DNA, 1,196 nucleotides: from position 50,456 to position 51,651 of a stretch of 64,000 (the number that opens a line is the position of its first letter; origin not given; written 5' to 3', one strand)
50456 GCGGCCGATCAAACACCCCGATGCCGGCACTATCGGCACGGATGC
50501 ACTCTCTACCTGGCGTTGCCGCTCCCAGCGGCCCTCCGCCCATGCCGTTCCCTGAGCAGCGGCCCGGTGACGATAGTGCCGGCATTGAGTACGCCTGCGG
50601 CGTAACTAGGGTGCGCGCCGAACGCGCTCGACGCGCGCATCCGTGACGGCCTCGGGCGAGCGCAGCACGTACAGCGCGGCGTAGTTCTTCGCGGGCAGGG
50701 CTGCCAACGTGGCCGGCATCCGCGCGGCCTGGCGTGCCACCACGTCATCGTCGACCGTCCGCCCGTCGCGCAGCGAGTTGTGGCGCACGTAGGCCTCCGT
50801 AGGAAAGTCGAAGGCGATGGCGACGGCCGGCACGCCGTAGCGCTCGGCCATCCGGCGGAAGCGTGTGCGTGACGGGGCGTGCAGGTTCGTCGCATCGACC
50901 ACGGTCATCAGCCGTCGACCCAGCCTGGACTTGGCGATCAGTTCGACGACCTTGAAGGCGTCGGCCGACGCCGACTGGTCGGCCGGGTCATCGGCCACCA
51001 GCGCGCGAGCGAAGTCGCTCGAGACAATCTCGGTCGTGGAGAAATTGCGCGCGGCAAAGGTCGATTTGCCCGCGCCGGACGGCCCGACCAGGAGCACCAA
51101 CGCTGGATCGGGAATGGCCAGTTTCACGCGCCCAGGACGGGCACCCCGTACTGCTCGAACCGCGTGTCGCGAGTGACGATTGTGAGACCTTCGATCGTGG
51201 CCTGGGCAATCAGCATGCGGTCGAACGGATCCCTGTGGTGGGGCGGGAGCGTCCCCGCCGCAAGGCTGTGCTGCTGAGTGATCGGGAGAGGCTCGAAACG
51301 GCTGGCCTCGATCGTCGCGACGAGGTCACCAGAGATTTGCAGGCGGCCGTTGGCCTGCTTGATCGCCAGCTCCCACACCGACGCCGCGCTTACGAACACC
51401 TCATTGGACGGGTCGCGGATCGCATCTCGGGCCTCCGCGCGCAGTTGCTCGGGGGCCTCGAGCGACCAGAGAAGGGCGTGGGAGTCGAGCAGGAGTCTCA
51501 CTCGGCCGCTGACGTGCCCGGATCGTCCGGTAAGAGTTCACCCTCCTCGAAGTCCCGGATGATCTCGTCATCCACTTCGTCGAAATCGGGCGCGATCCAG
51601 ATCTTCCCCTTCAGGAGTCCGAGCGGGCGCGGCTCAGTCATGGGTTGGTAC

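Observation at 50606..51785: Three-gene operon with overlapping stop and start codons: Phd/YefM antitoxin, VapC PIN toxin, and a stand-alone Pnkp-like polynucleotide kinase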

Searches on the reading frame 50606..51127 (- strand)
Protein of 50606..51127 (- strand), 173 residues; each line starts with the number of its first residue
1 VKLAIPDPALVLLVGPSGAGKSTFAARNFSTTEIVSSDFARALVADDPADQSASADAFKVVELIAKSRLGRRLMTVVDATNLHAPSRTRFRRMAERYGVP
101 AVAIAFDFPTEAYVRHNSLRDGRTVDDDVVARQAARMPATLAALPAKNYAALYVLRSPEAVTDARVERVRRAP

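Call 3: search_protein_families(library=pfam, proteins=[window:50606-51127:-], max_evalue=0.01)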
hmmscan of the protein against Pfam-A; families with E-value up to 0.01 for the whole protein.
window:50606-51127:- (173 aa): 4 families
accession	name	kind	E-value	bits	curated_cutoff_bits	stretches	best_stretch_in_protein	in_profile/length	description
PF13671.12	AAA_33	-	2.5e-24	86.6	27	1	10-139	1-138/143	AAA domain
PF13191.12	AAA_16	-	0.00089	20.2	32.6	1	6-95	22-103/167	AAA ATPase domain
PF13401.12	AAA_22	-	0.0046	17.7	27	1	10-70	7-33/130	AAA domain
PF13555.12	AAA_29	-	0.0094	16.1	27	0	10-24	24-38/61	P-loop containing region of AAA domain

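Call 4: search_protein_families(library=ncbifam, proteins=[window:50606-51127:-], max_evalue=0.01)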
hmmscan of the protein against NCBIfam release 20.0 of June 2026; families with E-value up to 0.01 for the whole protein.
window:50606-51127:- (173 aa): 7 families
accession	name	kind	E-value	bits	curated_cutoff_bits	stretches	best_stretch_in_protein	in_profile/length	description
TIGR04075.1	bacter_Pnkp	equivalog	4.3e-48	164.2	750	1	1-170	1-170/851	polynucleotide kinase-phosphatase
TIGR01663.1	PNK-3'Pase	equivalog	4.2e-06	25.4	502.8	1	8-118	364-460/520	bifunctional polynucleotide phosphatase/kinase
TIGR03574.1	selen_PSTK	equivalog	0.0015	18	290.5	1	10-132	1-127/249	L-seryl-tRNA(Sec) kinase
NF038308.1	RNA_repair_RtcR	equivalog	0.0036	16.2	650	1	3-31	199-227/530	RNA repair transcriptional activator RtcR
NF052589.1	ArlH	equivalog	0.0048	16.6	215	0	5-27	17-39/229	archaellum protein ArlH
NF007082.0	PRK09536.1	equivalog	0.008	15.3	537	0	3-58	24-76/402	corrinoid ABC transporter ATPase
NF008653.0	PRK11650.1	subfamily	0.0098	15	432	0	2-25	24-47/357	sn-glycerol-3-phosphate ABC transporter ATP-binding protein UgpC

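Call 5: search_solved_structures(query=window:50606-51127:-, max_evalue=1, show_alignments=3)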
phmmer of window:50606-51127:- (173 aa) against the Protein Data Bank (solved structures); distinct sequences matched with E-value up to 1: 31.
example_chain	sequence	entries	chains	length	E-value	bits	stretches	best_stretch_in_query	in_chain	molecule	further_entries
4gp7_A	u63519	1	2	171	1.5e-33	118.9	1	1-168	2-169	Metallophosphoesterase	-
4gp6_A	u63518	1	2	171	5.4e-33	117.1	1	1-168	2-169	Metallophosphoesterase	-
4jst_A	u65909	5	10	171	5.4e-33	117.1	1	1-168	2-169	Metallophosphoesterase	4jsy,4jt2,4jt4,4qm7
4mde_A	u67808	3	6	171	1e-32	116.2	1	1-168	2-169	Metallophosphoesterase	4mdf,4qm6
3u7g_A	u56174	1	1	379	7.3e-05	25.8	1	3-118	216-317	Bifunctional polynucleotide phosphatase/kinase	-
3u7e_B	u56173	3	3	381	7.4e-05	25.8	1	3-118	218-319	Bifunctional polynucleotide phosphatase/kinase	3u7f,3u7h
1yj5_A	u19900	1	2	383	7.5e-05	25.7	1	3-118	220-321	5' polynucleotide kinase-3' phosphatase catalytic domain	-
3zvn_A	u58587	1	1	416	8.8e-05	25.5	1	3-118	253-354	BIFUNCTIONAL POLYNUCLEOTIDE PHOSPHATASE/KINASE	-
3zvl_A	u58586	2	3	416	8.9e-05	25.5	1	3-118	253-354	BIFUNCTIONAL POLYNUCLEOTIDE PHOSPHATASE/KINASE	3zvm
1ly1_A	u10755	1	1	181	0.00027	23.9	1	10-138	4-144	polynucleotide kinase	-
6c2u_A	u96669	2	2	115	0.00066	22.7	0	10-42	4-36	phosphate-loop protein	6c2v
1ltq_A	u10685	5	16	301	0.001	22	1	10-138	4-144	POLYNUCLEOTIDE KINASE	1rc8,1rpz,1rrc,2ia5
4xrp_A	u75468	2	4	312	0.0025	20.8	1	8-120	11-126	Pnkp1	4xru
1ak2_A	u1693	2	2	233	0.047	16.7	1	9-48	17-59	ADENYLATE KINASE ISOENZYME-2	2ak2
9d8a_A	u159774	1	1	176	0.062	16.3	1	10-106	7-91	Rhizopus azygosporus Kinase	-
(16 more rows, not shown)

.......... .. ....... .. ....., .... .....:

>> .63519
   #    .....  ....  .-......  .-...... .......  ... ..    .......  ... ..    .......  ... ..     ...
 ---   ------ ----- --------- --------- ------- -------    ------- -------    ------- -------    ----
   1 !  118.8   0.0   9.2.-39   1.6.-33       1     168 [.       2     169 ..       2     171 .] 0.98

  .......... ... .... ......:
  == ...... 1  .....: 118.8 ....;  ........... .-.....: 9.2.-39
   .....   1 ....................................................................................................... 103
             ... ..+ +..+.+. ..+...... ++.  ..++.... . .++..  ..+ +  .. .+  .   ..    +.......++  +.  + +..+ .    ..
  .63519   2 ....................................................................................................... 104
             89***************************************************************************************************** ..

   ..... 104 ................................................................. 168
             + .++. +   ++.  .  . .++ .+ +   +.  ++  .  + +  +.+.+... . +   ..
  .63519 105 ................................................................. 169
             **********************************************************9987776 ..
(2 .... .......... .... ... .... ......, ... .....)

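Call 8: find_homologous_proteins(query=window:50606-51127:-)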
Query window:50606-51127:- (173 aa): 1842 proteins with E <= 0.001 among 3534 candidates; the best 120 are listed.
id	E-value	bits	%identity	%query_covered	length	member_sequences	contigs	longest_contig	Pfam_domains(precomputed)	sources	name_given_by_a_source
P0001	1.0e-101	355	100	100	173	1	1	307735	PF13671.13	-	-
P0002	1.8e-83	296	85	99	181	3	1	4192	PF13671.13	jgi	jgi:predicted kinase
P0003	2.2e-73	263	76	98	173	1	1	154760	PF13671.13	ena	-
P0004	2.4e-73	263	88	84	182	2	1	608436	PF13671.13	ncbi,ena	-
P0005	2.3e-67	243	74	97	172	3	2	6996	PF13671.13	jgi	jgi:protein phosphatase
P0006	3.2e-63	230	69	99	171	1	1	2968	PF13671.13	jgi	jgi:predicted kinase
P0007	4.7e-63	229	67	99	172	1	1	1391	PF13671.13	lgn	-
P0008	9.4e-61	222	66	98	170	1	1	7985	PF13671.13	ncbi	-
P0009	3.7e-60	220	66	100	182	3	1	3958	PF13671.13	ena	-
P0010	6.0e-60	219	69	97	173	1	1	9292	PF13671.13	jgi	jgi:predicted kinase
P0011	2.8e-59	217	65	98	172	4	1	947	PF13671.13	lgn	-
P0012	6.5e-58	213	63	99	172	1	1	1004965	PF13671.13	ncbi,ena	-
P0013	1.2e-57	212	62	98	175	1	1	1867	PF13671.13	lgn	-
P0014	3.5e-57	210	61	99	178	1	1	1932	PF13671.13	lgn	-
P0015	6.6e-57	209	59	99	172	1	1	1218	PF13671.13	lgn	-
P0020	7.3e-56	206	64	97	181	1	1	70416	PF13671.13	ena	-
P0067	3.9e-52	194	62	90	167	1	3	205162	PF13671.13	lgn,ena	-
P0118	9.6e-50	186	56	98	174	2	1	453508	PF13671.13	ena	-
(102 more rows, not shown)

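Call 9: find_encoding_contigs(protein=P0004, flank=4000, max_places=3)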
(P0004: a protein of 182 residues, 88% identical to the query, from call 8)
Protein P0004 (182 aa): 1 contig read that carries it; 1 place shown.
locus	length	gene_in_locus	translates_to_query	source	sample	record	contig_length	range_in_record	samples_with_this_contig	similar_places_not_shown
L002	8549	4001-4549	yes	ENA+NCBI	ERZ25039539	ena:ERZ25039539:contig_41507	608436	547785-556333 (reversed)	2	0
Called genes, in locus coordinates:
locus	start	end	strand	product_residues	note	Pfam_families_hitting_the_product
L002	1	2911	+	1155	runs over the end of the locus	PF25596:CPSase_L_D1, PF02786:CPSase_L_D2, PF02787:CPSase_L_D3, PF25596:CPSase_L_D1, PF02786:CPSase_L_D2, PF07478:Dala_Dala_lig_C (weak), PF15632:ATPgrasp_Ter, PF02142:MGS, +3 more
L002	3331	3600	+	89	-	PF02604:PhdYeFM_antitox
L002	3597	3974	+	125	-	PF01850:PIN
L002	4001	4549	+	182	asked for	PF13671:AAA_33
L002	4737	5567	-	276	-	PF07690:MFS_1, PF12832:MFS_1_like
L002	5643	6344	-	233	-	-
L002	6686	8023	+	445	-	PF00675:Peptidase_M16, PF05193:Peptidase_M16_C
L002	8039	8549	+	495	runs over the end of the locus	PF00675:Peptidase_M16, PF05193:Peptidase_M16_C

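Call 10: find_encoding_contigs(protein=P0003, flank=4000, max_places=3)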
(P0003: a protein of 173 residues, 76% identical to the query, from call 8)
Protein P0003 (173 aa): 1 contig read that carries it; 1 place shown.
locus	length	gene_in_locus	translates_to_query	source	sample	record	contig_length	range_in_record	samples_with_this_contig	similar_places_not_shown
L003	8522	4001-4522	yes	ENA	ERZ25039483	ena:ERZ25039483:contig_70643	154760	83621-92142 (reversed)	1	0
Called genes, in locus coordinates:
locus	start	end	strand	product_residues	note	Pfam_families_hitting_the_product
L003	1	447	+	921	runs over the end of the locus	PF25596:CPSase_L_D1, PF02786:CPSase_L_D2, PF07478:Dala_Dala_lig_C (weak), PF02787:CPSase_L_D3, PF25596:CPSase_L_D1, PF02655:ATP-grasp_3 (weak), PF02786:CPSase_L_D2, PF07478:Dala_Dala_lig_C (weak), +3 more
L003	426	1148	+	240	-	PF02142:MGS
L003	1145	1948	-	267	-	PF18478:PIN_10 (weak), PF18480:DUF5615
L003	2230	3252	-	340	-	PF01040:UbiA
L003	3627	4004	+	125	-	PF01850:PIN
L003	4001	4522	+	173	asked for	PF13671:AAA_33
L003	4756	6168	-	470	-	PF07690:MFS_1, PF13347:MFS_2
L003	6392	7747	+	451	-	PF00675:Peptidase_M16, PF05193:Peptidase_M16_C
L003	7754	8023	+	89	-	-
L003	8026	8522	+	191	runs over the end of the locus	PF00675:Peptidase_M16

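Call 11: find_encoding_contigs(protein=P0012, flank=4000, max_places=3)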
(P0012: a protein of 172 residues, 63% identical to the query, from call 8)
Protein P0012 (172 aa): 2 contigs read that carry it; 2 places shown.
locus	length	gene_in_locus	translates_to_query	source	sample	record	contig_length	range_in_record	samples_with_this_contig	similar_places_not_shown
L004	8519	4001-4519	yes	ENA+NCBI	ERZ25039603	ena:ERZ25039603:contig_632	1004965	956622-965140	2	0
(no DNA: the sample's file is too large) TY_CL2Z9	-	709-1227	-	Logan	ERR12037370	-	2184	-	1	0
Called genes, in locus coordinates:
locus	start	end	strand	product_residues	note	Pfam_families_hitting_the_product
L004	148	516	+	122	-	-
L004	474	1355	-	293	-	-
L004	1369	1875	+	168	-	PF02786:CPSase_L_D2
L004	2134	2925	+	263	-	PF02786:CPSase_L_D2 (weak)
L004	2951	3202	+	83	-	-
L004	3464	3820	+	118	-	PF02142:MGS (weak)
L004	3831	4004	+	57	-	-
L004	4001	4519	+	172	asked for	PF13671:AAA_33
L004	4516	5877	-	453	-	PF07690:MFS_1, PF13347:MFS_2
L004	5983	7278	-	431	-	PF07690:MFS_1, PF13347:MFS_2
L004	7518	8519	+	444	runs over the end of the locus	PF00675:Peptidase_M16, PF05193:Peptidase_M16_C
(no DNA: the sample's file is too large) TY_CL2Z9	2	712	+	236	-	?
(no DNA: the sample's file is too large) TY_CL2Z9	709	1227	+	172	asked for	PF13671:AAA_33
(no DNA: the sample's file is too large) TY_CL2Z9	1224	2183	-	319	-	?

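Call 14: find_related_loci(query=A1, collection=genome_contigs, flank=5000)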
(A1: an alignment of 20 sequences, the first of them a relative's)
Query A1 (173 aa) in genome_contigs; peptide patterns used: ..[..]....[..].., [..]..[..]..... (x = any residue, [..] = any of these).
600 stretches matched a pattern (row limit reached: there are more); 77 encode a relative of the query (tblastn E <= 1e-3); 77 distinct loci.
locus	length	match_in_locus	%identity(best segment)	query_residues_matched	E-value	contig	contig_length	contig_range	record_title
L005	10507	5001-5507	63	1-169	6e-64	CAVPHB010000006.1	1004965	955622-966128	MAG: uncultured Chloroflexia bacterium isolate MFD09964.bin.2.266 genome assembly, contig: contig_632, whole genome shot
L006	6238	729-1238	59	1-170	3e-62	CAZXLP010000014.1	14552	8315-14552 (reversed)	MAG TPA_asm: uncultured Anaerolineaceae bacterium isolate SRP136066_co1_296 genome assembly, contig: NODE_4675_length_14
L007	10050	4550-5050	61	1-168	1e-60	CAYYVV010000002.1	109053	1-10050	MAG TPA_asm: uncultured Anaerolineaceae bacterium isolate binchicken_co54_371 genome assembly, contig: NODE_211_length_1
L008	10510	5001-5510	57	1-170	3e-50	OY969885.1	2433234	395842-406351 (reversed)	MAG: uncultured Chloroflexia bacterium isolate MFD01275.bin.c.5 genome assembly, chromosome: 1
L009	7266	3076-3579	57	1-168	3e-49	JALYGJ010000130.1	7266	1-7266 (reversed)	MAG: Chloroflexota bacterium isolate GDC bin8 SD1469-71_k127_488636, whole genome shotgun sequence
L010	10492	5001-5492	50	1-164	7e-47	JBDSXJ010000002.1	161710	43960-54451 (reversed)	MAG: Bryobacteraceae bacterium isolate cluster1_bin.649 k127_6197416, whole genome shotgun sequence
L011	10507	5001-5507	50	1-169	2e-44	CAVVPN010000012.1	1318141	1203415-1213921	MAG: uncultured Gemmataceae bacterium isolate MFD02579.bin.1.11 genome assembly, contig: contig_988, whole genome shotgu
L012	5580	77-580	48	1-168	3e-42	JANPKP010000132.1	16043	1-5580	MAG: Gemmataceae bacterium isolate VAR_61_metabat_220 VAR_61_k141_1404826, whole genome shotgun sequence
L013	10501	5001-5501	46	3-168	3e-41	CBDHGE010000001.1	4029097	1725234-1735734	MAG: Candidatus Poribacteria bacterium isolate 9ac9c1da-626f-4e18-9c15-12d165d572a9 genome assembly, contig: contig_1, w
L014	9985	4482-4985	43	2-168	1e-40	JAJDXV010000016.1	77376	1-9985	MAG: Candidatus Poribacteria bacterium isolate jk18x27bins.53 k141_603034, whole genome shotgun sequence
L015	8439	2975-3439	48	1-155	2e-40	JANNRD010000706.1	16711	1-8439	MAG: Acidobacteriota bacterium isolate SOY_31_metabat_379 SOY_31_k141_3529356, whole genome shotgun sequence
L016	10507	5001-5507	44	1-168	1e-40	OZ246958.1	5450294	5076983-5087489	MAG: Candidatus Poribacteria bacterium isolate eb1091dc-daf2-4aeb-812c-2eaa76c9e045 genome assembly, chromosome: 1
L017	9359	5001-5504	44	1-168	5e-40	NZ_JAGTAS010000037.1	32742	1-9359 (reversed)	Terriglobus albidus strain DSM 26559 NODE_30_length_32742_cov_87.582769, whole genome shotgun sequence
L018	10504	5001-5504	43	2-168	4e-40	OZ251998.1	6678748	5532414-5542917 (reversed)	MAG: Candidatus Poribacteria bacterium isolate 8f110123-501e-42ad-9d55-583bbc997c7d genome assembly, chromosome: 1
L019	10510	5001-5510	45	1-170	2e-39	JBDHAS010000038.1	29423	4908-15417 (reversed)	MAG: Gemmatimonadota bacterium isolate M3-44_Bin_339 M3-44_Bin_339_scaffold_6793, whole genome shotgun sequence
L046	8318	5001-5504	44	1-169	4e-35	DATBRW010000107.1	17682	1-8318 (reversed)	MAG TPA_asm: Candidatus Limnocylindria bacterium isolate SMAG_U4139 k141_269929, whole genome shotgun sequence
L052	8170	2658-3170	45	1-173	7e-34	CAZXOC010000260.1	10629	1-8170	MAG TPA_asm: uncultured Planctomycetaceae bacterium isolate SRP068000_co1_356 genome assembly, contig: NODE_11655_length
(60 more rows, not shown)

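Call 47: find_encoding_contigs(protein=P0002, flank=3000, max_places=2)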
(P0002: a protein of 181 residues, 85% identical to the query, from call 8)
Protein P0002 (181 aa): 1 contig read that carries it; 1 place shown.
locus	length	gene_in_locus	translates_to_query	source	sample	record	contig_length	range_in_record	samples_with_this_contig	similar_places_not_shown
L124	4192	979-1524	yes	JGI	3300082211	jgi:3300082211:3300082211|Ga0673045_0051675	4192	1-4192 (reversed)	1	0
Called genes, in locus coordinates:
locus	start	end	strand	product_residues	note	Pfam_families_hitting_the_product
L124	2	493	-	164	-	?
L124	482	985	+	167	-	-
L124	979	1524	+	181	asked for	PF13671:AAA_33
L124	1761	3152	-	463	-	PF07690:MFS_1, PF13347:MFS_2, PF07690:MFS_1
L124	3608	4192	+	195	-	?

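Call 48: find_encoding_contigs(protein=P0005, flank=3000, max_places=2)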
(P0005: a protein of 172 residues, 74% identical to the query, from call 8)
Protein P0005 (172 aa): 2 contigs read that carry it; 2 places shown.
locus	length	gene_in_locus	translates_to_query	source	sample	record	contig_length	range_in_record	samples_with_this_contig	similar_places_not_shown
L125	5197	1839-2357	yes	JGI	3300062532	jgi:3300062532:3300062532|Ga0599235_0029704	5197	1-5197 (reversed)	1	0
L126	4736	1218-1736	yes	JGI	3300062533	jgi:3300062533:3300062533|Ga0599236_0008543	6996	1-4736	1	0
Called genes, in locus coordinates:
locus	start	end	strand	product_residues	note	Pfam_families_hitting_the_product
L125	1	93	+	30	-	?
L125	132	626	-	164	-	-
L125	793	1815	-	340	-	PF01040:UbiA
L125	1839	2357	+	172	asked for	PF13671:AAA_33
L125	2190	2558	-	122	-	-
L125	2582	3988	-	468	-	PF07690:MFS_1, PF13347:MFS_2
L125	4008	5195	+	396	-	?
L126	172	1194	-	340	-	PF01040:UbiA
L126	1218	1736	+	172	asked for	PF13671:AAA_33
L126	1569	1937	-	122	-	-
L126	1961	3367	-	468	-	PF07690:MFS_1, PF13347:MFS_2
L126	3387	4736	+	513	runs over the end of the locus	PF00675:Peptidase_M16, PF05193:Peptidase_M16_C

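Call 49: find_encoding_contigs(protein=P0010, flank=3000, max_places=2)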
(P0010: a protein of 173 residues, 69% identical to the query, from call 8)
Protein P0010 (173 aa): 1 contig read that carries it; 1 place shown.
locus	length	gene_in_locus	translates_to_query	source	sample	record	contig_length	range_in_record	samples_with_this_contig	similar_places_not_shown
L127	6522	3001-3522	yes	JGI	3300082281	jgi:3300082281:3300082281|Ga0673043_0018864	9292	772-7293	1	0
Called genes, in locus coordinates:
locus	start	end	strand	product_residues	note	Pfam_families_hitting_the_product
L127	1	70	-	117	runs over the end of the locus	-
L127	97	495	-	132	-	PF07366:SnoaL, PF12680:SnoaL_2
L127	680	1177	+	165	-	PF02502:LacAB_rpiB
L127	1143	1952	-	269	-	PF00121:TIM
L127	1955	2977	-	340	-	PF01040:UbiA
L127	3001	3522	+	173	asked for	PF13671:AAA_33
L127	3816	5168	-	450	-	PF07690:MFS_1, PF13347:MFS_2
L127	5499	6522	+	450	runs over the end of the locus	PF00675:Peptidase_M16, PF05193:Peptidase_M16_C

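Call 50: search_protein_families(library=padloc, proteins=[window:50606-51127:-], max_evalue=0.001)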
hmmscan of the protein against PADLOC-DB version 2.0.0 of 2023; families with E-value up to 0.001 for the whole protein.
window:50606-51127:- (173 aa): 2 families
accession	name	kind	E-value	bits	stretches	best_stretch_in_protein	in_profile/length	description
PDLC04140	mad8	-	0.00046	17.8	1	3-152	22-123/314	mads_8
PDLC04135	mad3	-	0.00047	17.8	1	4-25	19-39/374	mads_3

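Call 55: search_protein_families(library=pfam, proteins=[L124:482-985:+, L007:3409-4242:-, L046:4291-5004:+, L052:2087-2536:+], max_evalue=0.001)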
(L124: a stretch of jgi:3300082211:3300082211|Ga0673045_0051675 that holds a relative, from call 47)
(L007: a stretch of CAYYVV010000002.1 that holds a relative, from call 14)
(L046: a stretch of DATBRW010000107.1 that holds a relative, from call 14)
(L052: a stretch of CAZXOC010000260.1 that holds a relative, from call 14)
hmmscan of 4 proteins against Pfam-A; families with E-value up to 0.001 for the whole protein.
L124:482-985:+ (167 aa): 0 families

L007:3409-4242:- (277 aa): 7 families
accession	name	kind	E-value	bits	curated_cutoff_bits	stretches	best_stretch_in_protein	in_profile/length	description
PF01344.31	Kelch_1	-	1.3e-13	50.6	20.1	1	236-277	6-44/46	Kelch motif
PF13964.12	Kelch_6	-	8e-10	38.8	25.3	0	193-231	12-50/50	Kelch motif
PF13418.12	Kelch_4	-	3.5e-07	30.5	21.6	0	235-275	6-44/49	Galactose oxidase, central domain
PF07646.21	Kelch_2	-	3e-06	27.4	21.3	0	41-67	18-43/48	Kelch motif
PF25210.1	Kelch_FKB95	-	2.1e-05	24.7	70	0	194-252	44-100/268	FKB95, Kelch-repeats domain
PF24681.1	Kelch_KLHDC2_KLHL20_DRC7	-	5.6e-05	23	50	1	168-273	34-142/221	KLHDC2/KLHL20/DRC7 Kelch-repeats domain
PF24996.1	NANM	-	7.7e-05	22.1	45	0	125-202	50-126/350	N-acetylneuraminate epimerase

L046:4291-5004:+ (237 aa): 1 family
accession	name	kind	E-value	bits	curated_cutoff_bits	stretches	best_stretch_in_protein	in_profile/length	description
PF02586.19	SRAP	-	1.8e-65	220.9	27.1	1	1-217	1-214/214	SOS response associated peptidase (SRAP)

L052:2087-2536:+ (149 aa): 1 family
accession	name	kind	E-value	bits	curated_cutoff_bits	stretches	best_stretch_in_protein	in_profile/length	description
PF13671.12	AAA_33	-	2.7e-13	50.9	27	1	38-118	57-141/143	AAA domain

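Call 61: find_encoding_contigs(protein=P0020, flank=2500, max_places=2)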
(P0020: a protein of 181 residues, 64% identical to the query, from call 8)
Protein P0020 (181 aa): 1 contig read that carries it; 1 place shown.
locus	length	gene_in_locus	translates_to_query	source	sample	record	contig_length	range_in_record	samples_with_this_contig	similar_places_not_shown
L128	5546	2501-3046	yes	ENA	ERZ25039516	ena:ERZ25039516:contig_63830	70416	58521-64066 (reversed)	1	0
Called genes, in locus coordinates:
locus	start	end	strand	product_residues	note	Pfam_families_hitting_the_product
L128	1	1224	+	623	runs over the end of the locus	PF15632:ATPgrasp_Ter (weak), PF02142:MGS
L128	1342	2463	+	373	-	-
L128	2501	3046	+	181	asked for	PF13671:AAA_33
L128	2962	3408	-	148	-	-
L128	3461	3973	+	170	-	PF00528:BPD_transp_1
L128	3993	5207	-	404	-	PF07690:MFS_1, PF13347:MFS_2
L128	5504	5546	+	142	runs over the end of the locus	PF00072:Response_reg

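Call 62: find_encoding_contigs(protein=P0067, flank=2500, max_places=2)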
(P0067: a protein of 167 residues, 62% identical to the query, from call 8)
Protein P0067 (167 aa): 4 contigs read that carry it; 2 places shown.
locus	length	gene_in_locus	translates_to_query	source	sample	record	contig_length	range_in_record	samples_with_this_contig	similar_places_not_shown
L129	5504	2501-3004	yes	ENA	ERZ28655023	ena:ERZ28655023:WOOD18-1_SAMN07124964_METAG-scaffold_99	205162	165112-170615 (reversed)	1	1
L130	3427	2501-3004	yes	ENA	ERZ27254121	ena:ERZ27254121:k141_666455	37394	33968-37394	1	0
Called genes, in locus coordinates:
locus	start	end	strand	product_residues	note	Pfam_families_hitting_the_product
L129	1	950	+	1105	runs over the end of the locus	PF25596:CPSase_L_D1, PF02786:CPSase_L_D2, PF07478:Dala_Dala_lig_C (weak), PF02787:CPSase_L_D3, PF25596:CPSase_L_D1, PF02786:CPSase_L_D2, PF15632:ATPgrasp_Ter, PF02142:MGS, +3 more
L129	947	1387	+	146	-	-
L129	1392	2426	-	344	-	PF24996:NANM (faint), PF01344:Kelch_1 (faint)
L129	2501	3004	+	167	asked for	PF13671:AAA_33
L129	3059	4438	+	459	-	PF00675:Peptidase_M16, PF05193:Peptidase_M16_C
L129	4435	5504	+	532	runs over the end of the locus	-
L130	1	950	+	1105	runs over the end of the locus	PF25596:CPSase_L_D1, PF02786:CPSase_L_D2, PF07478:Dala_Dala_lig_C (weak), PF02787:CPSase_L_D3, PF25596:CPSase_L_D1, PF02786:CPSase_L_D2, PF15632:ATPgrasp_Ter, PF02142:MGS, +3 more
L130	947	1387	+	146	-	-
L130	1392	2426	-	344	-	PF24996:NANM (faint), PF01344:Kelch_1 (faint)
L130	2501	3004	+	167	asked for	PF13671:AAA_33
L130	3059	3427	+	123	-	?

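Call 63: find_encoding_contigs(protein=P0118, flank=2500, max_places=2)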
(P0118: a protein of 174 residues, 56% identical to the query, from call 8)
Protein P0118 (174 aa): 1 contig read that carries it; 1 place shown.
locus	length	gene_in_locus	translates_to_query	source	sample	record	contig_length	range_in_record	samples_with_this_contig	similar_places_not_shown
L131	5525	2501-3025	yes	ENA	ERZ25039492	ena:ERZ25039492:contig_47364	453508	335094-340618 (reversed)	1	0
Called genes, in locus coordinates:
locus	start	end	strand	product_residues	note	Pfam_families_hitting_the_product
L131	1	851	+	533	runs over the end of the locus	PF13185:GAF_2, PF13492:GAF_3, PF01590:GAF, PF13185:GAF_2, PF13492:GAF_3, PF00989:PAS, PF08448:PAS_4, PF07730:HisKA_3, +2 more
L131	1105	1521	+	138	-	PF00072:Response_reg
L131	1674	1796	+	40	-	-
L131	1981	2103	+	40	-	-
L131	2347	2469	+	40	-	-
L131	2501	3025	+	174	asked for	PF13671:AAA_33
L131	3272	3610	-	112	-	-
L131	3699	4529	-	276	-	PF07690:MFS_1, PF13347:MFS_2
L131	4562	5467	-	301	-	PF07690:MFS_1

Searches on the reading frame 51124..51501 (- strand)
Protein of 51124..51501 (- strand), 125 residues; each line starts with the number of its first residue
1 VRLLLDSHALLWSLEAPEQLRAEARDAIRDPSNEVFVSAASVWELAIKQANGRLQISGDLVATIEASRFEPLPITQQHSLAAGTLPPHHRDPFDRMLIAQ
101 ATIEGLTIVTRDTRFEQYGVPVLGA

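Call 3: search_protein_families(library=pfam, proteins=[window:51124-51501:-], max_evalue=0.01)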
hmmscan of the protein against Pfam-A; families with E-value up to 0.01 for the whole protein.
window:51124-51501:- (125 aa): 1 family
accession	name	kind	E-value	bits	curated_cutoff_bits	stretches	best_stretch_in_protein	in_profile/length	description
PF01850.27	PIN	-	1.1e-19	71.6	23.6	1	4-119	2-118/120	PIN domain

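Call 4: search_protein_families(library=ncbifam, proteins=[window:51124-51501:-], max_evalue=0.01)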
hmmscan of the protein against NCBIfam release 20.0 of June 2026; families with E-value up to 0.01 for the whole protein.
window:51124-51501:- (125 aa): 0 families

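Call 50: search_protein_families(library=padloc, proteins=[window:51124-51501:-], max_evalue=0.001)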
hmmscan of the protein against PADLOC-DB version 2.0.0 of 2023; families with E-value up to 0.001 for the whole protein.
window:51124-51501:- (125 aa): 0 families
